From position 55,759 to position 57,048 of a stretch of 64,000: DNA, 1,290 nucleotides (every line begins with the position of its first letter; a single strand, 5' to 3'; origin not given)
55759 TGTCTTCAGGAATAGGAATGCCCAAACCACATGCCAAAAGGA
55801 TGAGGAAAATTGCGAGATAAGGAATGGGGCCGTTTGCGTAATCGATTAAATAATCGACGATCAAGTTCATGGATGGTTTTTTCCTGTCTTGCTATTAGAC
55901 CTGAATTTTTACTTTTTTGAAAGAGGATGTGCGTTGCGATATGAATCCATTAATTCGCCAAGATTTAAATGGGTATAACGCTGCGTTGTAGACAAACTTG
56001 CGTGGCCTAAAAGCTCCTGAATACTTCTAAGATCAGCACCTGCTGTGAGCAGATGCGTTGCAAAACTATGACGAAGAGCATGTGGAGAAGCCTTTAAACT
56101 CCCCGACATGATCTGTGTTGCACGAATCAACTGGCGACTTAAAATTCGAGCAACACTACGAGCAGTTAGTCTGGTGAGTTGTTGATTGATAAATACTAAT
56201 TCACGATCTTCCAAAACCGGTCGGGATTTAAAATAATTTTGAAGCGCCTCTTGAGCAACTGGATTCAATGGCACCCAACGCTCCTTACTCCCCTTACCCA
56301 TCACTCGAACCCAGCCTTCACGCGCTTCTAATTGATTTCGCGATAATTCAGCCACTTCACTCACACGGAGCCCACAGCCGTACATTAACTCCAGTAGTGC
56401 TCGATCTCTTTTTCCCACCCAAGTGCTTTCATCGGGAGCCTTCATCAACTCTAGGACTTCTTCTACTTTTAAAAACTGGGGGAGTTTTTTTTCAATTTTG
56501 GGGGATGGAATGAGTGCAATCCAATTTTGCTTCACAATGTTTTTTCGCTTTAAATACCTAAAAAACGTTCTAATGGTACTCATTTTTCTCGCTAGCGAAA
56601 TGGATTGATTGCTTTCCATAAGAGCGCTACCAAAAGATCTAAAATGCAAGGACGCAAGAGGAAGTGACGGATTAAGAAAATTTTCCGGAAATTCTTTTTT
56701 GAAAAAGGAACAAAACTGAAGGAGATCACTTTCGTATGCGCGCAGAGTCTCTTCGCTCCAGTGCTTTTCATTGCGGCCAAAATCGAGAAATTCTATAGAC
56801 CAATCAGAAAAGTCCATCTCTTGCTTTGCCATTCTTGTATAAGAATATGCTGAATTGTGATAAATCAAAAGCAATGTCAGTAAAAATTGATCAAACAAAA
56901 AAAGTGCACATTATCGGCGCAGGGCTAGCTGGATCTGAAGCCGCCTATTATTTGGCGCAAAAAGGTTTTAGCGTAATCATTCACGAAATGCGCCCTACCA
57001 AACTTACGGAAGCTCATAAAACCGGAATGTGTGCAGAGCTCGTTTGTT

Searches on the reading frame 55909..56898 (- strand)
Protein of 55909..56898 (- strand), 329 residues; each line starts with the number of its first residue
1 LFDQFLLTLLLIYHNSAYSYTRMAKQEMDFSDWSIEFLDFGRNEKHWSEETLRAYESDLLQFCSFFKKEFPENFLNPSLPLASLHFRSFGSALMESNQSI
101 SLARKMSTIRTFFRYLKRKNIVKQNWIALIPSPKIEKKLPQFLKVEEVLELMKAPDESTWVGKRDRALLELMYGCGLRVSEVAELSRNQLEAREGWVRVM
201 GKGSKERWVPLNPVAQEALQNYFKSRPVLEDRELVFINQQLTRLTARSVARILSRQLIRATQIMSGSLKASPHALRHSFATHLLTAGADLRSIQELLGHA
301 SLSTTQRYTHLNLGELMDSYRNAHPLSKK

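Call 60: search_protein_families(library=pfam, proteins=[window:55909-56898:-], max_evalue=0.00001)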
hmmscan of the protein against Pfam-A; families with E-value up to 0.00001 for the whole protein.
window:55909-56898:- (329 aa): 2 families
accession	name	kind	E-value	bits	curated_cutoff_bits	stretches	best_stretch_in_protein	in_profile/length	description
PF00589.27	Phage_integrase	-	1.1e-42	146.1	27.1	1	142-312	2-169/172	Phage integrase family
PF02899.23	Phage_int_SAM_1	-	2.8e-10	40.8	22.3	1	36-119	3-82/83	Phage integrase, N-terminal SAM-like domain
